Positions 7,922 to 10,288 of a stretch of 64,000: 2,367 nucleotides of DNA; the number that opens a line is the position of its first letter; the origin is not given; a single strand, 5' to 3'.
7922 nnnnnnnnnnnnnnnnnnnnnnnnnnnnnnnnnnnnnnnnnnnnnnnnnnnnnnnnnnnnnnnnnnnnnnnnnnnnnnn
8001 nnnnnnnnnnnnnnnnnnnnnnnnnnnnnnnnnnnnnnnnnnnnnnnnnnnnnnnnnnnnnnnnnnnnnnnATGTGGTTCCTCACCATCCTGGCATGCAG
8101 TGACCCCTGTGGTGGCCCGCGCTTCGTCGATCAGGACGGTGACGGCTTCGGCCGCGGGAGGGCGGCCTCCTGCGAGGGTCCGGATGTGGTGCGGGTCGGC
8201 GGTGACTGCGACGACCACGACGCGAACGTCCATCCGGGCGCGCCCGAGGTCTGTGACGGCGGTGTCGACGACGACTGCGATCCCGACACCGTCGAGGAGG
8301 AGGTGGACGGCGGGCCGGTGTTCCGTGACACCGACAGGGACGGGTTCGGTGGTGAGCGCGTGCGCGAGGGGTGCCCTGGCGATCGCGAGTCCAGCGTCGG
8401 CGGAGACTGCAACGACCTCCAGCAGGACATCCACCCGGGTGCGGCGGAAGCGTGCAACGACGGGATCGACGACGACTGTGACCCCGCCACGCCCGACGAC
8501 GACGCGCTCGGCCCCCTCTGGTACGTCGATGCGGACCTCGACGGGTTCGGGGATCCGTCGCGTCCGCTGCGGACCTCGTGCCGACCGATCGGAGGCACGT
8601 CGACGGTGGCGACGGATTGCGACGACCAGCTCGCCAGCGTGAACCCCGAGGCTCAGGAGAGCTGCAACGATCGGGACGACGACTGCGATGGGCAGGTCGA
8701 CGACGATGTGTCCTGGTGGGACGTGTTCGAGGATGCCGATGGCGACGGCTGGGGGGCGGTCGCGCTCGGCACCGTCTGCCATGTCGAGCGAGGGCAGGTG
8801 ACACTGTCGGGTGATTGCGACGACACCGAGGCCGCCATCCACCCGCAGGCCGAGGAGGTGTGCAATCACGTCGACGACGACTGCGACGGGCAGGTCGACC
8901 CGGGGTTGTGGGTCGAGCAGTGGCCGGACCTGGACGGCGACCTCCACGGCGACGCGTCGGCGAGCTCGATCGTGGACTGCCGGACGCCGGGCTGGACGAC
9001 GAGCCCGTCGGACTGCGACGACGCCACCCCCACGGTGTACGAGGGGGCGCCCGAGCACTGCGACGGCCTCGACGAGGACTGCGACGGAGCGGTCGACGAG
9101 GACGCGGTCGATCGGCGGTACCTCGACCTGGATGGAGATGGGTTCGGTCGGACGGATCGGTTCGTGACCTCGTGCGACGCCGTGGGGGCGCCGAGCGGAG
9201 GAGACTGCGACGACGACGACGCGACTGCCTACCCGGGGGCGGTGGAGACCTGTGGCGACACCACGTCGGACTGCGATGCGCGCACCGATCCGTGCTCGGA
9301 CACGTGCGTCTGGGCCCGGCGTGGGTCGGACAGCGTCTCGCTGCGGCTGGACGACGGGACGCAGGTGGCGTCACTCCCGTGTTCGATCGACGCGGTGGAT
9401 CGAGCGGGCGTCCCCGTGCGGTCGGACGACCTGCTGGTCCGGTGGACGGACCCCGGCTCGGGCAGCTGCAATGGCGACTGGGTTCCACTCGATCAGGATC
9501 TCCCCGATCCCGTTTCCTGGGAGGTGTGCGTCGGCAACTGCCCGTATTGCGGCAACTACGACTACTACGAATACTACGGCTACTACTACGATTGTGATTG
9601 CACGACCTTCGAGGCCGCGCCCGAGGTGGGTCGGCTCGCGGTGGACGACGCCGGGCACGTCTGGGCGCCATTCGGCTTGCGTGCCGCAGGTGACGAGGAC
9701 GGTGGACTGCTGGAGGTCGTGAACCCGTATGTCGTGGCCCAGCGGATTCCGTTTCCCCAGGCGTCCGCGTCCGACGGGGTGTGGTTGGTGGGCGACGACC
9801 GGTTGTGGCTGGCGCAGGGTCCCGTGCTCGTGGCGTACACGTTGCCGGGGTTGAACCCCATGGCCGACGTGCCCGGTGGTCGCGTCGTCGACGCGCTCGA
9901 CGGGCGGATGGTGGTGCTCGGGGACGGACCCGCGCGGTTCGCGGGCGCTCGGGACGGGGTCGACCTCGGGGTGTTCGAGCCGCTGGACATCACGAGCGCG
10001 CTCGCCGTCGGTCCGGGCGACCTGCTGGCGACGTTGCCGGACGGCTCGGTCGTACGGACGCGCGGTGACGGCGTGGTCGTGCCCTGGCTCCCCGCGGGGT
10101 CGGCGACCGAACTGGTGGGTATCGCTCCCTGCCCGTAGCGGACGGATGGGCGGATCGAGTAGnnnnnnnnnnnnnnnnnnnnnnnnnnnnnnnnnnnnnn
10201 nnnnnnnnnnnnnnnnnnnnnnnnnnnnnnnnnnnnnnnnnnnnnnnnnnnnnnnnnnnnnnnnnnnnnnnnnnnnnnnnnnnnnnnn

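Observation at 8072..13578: Tandem paralogous Cys-rich repeat (MopE-like) lipoproteins translationally coupled to a membrane-anchored protein of unknown function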

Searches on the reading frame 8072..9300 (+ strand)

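Call 46: search_solved_structures(query=window:8072-9300:+, max_evalue=1, show_alignments=3)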
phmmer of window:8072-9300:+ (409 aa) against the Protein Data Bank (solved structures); distinct sequences matched with E-value up to 1: 1.
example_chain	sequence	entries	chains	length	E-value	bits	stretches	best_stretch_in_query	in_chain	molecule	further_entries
2vov_A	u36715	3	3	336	0.0006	22.3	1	107-138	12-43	SURFACE-ASSOCIATED PROTEIN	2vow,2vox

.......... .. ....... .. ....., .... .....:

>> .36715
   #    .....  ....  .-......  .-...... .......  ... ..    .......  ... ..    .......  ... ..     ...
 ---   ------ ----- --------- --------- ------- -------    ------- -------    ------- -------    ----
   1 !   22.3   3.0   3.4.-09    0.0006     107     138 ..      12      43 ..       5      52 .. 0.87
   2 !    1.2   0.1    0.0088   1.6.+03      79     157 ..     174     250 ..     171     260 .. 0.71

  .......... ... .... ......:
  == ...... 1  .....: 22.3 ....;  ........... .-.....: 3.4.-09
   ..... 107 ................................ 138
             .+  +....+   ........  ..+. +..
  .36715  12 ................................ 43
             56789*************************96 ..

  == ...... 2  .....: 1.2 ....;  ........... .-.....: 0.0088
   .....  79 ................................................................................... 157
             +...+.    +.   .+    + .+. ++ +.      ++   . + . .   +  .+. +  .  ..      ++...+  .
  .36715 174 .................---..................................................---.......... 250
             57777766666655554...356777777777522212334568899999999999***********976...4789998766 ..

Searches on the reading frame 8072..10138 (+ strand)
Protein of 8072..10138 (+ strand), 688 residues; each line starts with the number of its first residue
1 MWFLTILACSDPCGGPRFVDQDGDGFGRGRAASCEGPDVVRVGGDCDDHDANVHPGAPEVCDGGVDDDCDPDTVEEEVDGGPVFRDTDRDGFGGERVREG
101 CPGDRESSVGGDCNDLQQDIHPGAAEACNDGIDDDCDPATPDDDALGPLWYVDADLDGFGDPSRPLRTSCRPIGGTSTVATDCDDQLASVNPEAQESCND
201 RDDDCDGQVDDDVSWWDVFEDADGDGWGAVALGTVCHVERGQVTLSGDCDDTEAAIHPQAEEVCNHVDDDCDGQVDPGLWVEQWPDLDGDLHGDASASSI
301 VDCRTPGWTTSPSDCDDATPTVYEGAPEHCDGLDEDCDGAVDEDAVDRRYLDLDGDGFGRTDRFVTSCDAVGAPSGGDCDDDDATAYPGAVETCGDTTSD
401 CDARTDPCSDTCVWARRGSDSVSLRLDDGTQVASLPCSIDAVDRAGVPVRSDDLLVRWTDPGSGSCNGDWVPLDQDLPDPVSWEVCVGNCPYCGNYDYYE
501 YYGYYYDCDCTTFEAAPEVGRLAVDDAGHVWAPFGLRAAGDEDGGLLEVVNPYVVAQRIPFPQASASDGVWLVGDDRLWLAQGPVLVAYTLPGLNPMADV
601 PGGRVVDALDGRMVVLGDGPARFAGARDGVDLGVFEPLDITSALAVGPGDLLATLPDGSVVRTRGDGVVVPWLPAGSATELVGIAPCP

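Call 3: search_protein_families(library=pfam, proteins=[window:8072-10138:+], max_evalue=0.01)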
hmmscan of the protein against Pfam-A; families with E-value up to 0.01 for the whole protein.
window:8072-10138:+ (688 aa): 1 family
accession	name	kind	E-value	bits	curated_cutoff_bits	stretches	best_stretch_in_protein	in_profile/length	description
PF11617.13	Cu-binding_MopE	-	6.1e-47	157.9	27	6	314-343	1-30/30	Putative metal-binding motif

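Call 4: search_protein_families(library=ncbifam, proteins=[window:8072-10138:+], max_evalue=0.01)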
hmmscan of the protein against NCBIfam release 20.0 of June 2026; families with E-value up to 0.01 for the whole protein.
window:8072-10138:+ (688 aa): 0 families

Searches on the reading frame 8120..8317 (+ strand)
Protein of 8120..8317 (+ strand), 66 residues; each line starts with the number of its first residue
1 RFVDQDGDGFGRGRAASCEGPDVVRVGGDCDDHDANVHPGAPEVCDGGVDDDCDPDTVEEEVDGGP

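Call 86: search_solved_structures(query=A6, max_evalue=10, show_alignments=4)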
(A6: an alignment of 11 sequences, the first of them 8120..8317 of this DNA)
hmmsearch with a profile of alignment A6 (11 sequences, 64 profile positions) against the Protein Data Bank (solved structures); distinct sequences matched with E-value up to 10: 5.
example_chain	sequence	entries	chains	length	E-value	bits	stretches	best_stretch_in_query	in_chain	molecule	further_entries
2vov_A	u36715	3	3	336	0.0002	24.8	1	23-56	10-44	SURFACE-ASSOCIATED PROTEIN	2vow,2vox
5w7d_A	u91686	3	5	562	0.1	16.1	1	25-55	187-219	Acyloxyacyl hydrolase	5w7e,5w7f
5w7a_B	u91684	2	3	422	0.26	14.8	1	26-55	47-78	Acyloxyacyl hydrolase large subunit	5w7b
5w7c_C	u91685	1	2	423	1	12.9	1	23-55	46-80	Acyloxyacyl hydrolase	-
5w78_B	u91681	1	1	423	1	12.9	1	23-55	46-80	Acyloxyacyl hydrolase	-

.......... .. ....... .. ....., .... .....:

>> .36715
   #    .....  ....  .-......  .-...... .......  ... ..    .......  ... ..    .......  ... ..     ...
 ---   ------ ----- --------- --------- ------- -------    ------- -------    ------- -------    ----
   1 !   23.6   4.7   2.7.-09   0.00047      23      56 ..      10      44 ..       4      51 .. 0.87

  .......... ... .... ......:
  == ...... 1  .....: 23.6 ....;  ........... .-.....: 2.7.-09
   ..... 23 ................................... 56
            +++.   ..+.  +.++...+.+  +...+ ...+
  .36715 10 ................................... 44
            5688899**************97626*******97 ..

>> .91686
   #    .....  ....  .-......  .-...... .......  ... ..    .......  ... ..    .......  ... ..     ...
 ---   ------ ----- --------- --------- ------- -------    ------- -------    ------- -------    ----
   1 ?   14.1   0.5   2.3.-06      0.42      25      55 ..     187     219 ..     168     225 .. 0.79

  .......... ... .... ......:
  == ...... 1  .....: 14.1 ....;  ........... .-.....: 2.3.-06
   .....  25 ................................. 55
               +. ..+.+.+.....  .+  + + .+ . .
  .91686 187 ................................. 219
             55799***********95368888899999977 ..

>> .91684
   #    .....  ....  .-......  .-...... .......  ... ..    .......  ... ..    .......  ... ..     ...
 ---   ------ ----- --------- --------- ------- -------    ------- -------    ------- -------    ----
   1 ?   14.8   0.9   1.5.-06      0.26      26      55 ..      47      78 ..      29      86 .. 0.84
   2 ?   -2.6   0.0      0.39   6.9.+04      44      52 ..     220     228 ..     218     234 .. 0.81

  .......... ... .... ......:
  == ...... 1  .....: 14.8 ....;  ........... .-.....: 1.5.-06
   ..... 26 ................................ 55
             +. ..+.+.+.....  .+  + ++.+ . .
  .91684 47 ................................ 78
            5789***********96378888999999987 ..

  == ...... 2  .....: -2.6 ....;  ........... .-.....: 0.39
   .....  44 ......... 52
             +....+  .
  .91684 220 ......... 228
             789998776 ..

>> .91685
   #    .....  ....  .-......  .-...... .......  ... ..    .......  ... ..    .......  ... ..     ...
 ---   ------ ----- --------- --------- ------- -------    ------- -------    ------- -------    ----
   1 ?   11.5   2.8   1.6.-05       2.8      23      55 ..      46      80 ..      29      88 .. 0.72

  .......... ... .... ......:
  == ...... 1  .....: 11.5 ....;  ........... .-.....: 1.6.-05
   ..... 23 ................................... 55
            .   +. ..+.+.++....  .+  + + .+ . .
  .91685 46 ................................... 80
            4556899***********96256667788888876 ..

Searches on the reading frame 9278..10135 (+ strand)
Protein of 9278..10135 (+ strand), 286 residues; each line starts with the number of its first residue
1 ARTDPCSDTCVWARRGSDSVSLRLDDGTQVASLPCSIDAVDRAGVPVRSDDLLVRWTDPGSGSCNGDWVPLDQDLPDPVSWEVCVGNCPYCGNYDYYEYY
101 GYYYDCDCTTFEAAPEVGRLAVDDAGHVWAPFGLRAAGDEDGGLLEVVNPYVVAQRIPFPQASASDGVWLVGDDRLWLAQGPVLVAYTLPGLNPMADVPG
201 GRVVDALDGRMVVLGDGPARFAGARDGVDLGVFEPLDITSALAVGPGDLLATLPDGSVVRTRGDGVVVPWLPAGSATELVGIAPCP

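Call 34: find_related_loci(query=A2, collection=genome_contigs, flank=10000)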
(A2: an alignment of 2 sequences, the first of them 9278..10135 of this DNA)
Query A2 (286 aa) in genome_contigs; peptide patterns used: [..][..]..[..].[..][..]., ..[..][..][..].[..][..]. (x = any residue, [..] = any of these).
120 stretches matched a pattern, but none encodes a relative of the query by tblastn (E <= 1e-3).

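Call 76: predict_structure(alignment_id=A2)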
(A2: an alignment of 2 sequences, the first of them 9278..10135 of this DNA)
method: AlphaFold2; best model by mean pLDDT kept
length: 286 residues; sequences in the alignment: 2
mean_pLDDT: 44.9   pTM: 0.36
mean pLDDT of the five models: 44.9, 41.0, 40.9, 39.2, 38.8
residues with pLDDT >= 90: 0; 70-90: 21; 50-70: 68; < 50: 197
segments of 3 or more residues with pLDDT < 50: 1-167, 205-209, 217-235, 281-286
pLDDT, mean of each block of 10 residues (from residue 1): 28 35 37 34 36 36 37 36 32 25 28 29 33 37 43 43 45 60 63 63 49 51 41 53 65 79 69 75 34
secondary structure, 60 per line:
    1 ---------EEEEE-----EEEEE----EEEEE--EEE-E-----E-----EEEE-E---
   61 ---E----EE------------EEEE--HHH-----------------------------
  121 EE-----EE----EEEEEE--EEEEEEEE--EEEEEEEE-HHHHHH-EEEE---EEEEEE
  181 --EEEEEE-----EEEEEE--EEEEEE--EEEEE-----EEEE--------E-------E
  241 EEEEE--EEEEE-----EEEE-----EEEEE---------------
elements in order: E10-14 E20-24 E29-33 E36-38 E52-55 E83-86 E134-139 E142-149 E152-159 H161-166 E168-171 E175-180 E183-188 E194-199 E202-207 E210-214 E220-223 E240-245 E248-252 E258-261 E267-271

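Call 84: search_solved_structures(query=A2, max_evalue=1)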
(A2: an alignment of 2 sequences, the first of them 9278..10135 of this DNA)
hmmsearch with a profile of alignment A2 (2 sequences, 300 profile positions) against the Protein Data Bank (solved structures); distinct sequences matched with E-value up to 1: 0.

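Call 93: fold_search(model_id=the predicted structure, library=pdb)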
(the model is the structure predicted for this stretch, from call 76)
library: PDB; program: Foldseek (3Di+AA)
matches with E <= 10: 1250; with E <= 0.001: 0
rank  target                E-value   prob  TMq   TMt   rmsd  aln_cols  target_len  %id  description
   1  7mq8_LR               7.9e-03  0.99  0.26  0.12   8.6       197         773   15  Cryo-EM structure of the human SSU processome, state pre-A1 (released 2021-09-22)
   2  5tzs_T                1.3e-02  0.99  0.28  0.13   8.7       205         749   13  Architecture of the yeast small subunit processome (released 2016-12-21)
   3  8afx                  1.4e-02  1.00  0.30  0.27   6.7       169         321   10  Single particle structure of Atg18-WT (released 2024-01-31)
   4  3q7o                  1.4e-02  0.87  0.26  0.21  14.6       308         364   10  The crystal structure of BamB from the BAM complex in spacegroup P213 (released 2011-02-09)
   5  3q54                  1.6e-02  0.92  0.31  0.27  17.3       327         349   15  Crystal structure of Escherichia coli BamB (released 2012-05-09)
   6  4h5j_B                1.8e-02  0.85  0.22  0.19  14.8       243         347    9  Crystal Structure of the Guanine Nucleotide Exchange Factor Sec12 (P64 form) (released 2012-11-07)
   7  3q7m                  2.0e-02  0.87  0.27  0.24  14.3       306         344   10  The crystal structure of BamB from the BAM complex in spacegroup I222 (released 2011-02-09)
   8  6tjg                  2.1e-02  0.69  0.23  0.21  16.8       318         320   14  Crystal structure of the computationally designed Cake8 protein (released 2020-05-06)
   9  1r5m                  2.2e-02  0.99  0.29  0.24   8.0       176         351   16  Crystal Structure Of The C-Terminal WD40 Domain Of Sif2 (released 2005-03-01)
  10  8oue_K                2.4e-02  0.97  0.27  0.24  10.0       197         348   15  The H/ACA RNP lobe of human telomerase with the dyskerin thumb loop in a semi-closed conformation (released 2024-01-31)
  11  22gw_C                2.4e-02  0.96  0.21  0.22  10.2       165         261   12  Crystal structure of the CJ1041C protein from Campylobacter jejuni in the apo form in space group P2 (released 2026-04-01)
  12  3wj9_B                2.4e-02  0.77  0.29  0.22  15.2       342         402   11  Crystal structure of the eukaryotic initiation factor (released 2014-03-12)
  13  9pvp                  2.4e-02  0.47  0.22  0.06  16.0       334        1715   10  Cryo-EM structure of receptor tyrosine kinase ROS1 extracellular domain (released 2026-02-25)
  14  22gv_B                2.5e-02  0.93  0.25  0.26  10.3       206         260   13  Crystal structure of the CJ1041C protein from Campylobacter jejuni in complex with Ca2+ in space group P1 (released 2026-04-01)
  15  4h5i_B                2.5e-02  0.93  0.23  0.21  11.6       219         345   10  Crystal Structure of the Guanine Nucleotide Exchange Factor Sec12 (P1 form) (released 2012-11-07)
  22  4h5i_A                3.1e-02  0.90  0.21  0.18  11.3       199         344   10  Crystal Structure of the Guanine Nucleotide Exchange Factor Sec12 (P1 form) (released 2012-11-07)
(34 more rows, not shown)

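Call 109: search_protein_families(library=pfam, proteins=[window:9278-10135:+], max_evalue=5)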
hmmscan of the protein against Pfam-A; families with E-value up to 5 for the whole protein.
window:9278-10135:+ (286 aa): 0 families
